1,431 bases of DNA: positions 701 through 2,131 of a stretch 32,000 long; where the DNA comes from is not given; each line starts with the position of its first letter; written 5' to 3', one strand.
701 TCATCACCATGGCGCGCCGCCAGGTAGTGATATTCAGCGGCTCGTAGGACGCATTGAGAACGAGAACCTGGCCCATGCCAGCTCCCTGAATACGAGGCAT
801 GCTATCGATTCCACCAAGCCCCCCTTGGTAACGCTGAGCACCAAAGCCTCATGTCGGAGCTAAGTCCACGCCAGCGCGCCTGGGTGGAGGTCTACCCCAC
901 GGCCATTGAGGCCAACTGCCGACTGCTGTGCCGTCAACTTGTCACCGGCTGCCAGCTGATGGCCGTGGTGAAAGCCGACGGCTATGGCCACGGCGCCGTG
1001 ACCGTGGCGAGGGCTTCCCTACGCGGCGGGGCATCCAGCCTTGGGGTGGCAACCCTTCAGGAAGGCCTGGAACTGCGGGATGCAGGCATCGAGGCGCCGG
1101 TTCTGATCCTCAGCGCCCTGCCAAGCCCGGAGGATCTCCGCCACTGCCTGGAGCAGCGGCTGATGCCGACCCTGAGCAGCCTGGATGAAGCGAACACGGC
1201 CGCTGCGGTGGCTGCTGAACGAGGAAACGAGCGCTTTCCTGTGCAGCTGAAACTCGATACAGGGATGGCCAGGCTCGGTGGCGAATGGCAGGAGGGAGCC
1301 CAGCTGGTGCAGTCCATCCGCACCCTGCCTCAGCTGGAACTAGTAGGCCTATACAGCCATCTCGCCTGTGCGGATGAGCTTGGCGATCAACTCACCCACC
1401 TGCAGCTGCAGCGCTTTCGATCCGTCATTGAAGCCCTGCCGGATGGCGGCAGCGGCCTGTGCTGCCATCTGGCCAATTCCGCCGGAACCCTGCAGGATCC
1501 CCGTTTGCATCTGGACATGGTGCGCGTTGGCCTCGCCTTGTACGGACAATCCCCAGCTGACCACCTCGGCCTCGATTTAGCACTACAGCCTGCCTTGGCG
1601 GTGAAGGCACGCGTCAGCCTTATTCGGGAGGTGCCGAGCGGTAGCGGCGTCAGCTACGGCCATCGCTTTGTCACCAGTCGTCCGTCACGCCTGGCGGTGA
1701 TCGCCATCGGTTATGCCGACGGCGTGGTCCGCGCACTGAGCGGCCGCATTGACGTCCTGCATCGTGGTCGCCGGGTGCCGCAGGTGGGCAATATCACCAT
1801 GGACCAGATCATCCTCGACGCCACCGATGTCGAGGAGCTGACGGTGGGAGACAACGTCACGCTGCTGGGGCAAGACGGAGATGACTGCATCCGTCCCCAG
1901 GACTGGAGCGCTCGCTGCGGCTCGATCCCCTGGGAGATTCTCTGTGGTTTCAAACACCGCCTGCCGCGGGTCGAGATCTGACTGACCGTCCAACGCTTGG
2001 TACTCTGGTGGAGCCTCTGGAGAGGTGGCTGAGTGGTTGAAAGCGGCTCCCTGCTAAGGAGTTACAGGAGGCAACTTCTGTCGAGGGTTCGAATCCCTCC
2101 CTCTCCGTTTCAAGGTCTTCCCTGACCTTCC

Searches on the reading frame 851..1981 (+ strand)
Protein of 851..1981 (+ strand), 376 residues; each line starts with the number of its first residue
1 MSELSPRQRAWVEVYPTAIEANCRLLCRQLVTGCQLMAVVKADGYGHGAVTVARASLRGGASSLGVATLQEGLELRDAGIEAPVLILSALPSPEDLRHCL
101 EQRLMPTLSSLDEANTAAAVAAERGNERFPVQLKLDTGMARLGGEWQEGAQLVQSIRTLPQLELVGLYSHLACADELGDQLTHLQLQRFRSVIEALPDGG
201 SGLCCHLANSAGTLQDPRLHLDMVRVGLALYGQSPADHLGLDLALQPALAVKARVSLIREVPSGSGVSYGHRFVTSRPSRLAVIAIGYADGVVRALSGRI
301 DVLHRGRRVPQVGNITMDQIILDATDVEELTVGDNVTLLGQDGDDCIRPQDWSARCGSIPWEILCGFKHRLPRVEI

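Call 10: find_related_loci(query=window:851-1981:+, collection=genome_contigs, flank=10000)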
Query window:851-1981:+ (376 aa) in genome_contigs; peptide patterns used: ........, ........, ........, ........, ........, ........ (x = any residue, [..] = any of these).
229 stretches matched a pattern; 111 encode a relative of the query (tblastn E <= 1e-3); the best 80 are kept; 80 distinct loci.
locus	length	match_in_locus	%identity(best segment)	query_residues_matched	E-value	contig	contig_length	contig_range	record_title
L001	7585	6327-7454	79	1-376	0e+0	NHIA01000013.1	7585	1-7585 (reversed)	MAG: Cyanobacteria bacterium TMED177 119000, whole genome shotgun sequence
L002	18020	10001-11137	66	1-376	1e-159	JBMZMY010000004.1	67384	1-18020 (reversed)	MAG: Synechococcus sp. isolate ME_XS_2212_2_bin37 ME_XS_2212_2_bin37_3, whole genome shotgun sequence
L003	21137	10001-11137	59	2-376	6e-141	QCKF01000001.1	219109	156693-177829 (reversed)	Prochlorococcus sp. AG-409-L14 Ga0171893_101, whole genome shotgun sequence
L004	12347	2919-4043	53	4-376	2e-116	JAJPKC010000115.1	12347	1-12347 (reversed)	MAG: Oscillatoriales cyanobacterium Centralia_MAG_596 k107_12214013, whole genome shotgun sequence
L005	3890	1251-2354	48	6-376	1e-105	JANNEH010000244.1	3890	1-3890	MAG: Synechococcales cyanobacterium OTE_75_metabat_409 OTE_75_k141_1226996, whole genome shotgun sequence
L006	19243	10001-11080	49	7-374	5e-101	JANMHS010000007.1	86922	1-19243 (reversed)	MAG: Synechococcales cyanobacterium OTE_70_metabat_200 OTE_70_k141_8869, whole genome shotgun sequence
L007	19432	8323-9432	41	6-373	2e-68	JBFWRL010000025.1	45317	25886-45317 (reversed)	MAG: Candidatus Sericytochromatia bacterium isolate CA_2019_TPBF_205 NODE_5062_length_45317_cov_4.660854_TPBF, whole gen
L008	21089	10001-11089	37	4-365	2e-68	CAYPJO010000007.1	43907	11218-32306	MAG TPA_asm: uncultured Thermodesulfovibrio sp. isolate binchicken_co40_73 genome assembly, contig: NODE_676_length_4390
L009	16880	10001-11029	37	31-376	6e-68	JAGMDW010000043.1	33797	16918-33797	MAG: Desulfurellaceae bacterium isolate RS_18_25 ZL530.bin.25.fa_43, whole genome shotgun sequence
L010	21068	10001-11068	36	10-367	2e-67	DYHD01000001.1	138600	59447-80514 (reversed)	MAG TPA_asm: Thermodesulfovibrio yellowstonii isolate BE2012_37_10 Afr_mines_BE2012_59_length_138600_cov_4_136165, whole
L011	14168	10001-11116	38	8-374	5e-67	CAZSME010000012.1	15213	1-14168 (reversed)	MAG TPA_asm: uncultured Nitrospirota bacterium isolate binchicken_co341_26 genome assembly, contig: NODE_1165_length_152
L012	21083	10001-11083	35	11-376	5e-66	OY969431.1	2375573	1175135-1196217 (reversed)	MAG: uncultured Chloroflexia bacterium isolate MFD02979.bin.c.2 genome assembly, chromosome: 1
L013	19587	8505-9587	37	9-374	8e-65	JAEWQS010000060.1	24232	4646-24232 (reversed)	MAG: Bacillota bacterium isolate OH_SBrB_29 k127_420429, whole genome shotgun sequence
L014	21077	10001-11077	37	11-374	8e-65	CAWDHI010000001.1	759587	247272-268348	MAG: uncultured Chloroflexia bacterium isolate MFD04716.bin.1.245 genome assembly, contig: contig_20037, whole genome sh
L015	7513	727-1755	36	31-376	1e-64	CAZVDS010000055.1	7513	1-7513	MAG TPA_asm: uncultured Desulfurellaceae bacterium isolate binchicken_co133_22 genome assembly, contig: NODE_8528_length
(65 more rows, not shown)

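Call 35: find_encoding_contigs(protein=window:851-1981:+, flank=10000, max_places=10)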
Protein window:851-1981:+ (376 aa): 24 contigs read that carry it; 3 places shown.
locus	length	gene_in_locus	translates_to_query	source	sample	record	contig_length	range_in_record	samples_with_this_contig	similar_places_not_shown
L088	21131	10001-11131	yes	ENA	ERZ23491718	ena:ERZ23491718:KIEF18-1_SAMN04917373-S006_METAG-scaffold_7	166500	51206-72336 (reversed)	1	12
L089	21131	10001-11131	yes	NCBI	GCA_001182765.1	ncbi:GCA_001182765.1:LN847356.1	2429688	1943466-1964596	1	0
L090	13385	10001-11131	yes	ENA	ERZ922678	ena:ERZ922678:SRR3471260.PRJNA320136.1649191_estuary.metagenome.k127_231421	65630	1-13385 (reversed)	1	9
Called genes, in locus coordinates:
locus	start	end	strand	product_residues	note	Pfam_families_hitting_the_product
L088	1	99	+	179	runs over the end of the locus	PF00347:Ribosomal_L6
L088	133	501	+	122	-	PF00861:Ribosomal_L18p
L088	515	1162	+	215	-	PF00333:Ribosomal_S5, PF03719:Ribosomal_S5_C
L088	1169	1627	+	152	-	PF00828:Ribosomal_L27A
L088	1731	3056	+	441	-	PF00344:SecY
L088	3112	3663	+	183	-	PF13238:AAA_18 (weak), PF13671:AAA_33, PF00406:ADK, PF13207:AAA_17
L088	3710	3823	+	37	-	PF00444:Ribosomal_L36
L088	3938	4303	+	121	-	PF00416:Ribosomal_S13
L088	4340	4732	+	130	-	PF00411:Ribosomal_S11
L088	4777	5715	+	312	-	PF01193:RNA_pol_L, PF01000:RNA_pol_A_bac, PF03118:RNA_pol_A_CTD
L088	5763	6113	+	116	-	PF01196:Ribosomal_L17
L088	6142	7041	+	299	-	PF01416:PseudoU_synth_1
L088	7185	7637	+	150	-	PF00572:Ribosomal_L13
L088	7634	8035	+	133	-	PF00380:Ribosomal_S9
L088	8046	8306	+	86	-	PF01197:Ribosomal_L31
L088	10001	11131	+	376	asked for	PF01168:Ala_racemase_N, PF00842:Ala_racemase_C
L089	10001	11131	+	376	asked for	PF01168:Ala_racemase_N, PF00842:Ala_racemase_C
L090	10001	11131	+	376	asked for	PF01168:Ala_racemase_N, PF00842:Ala_racemase_C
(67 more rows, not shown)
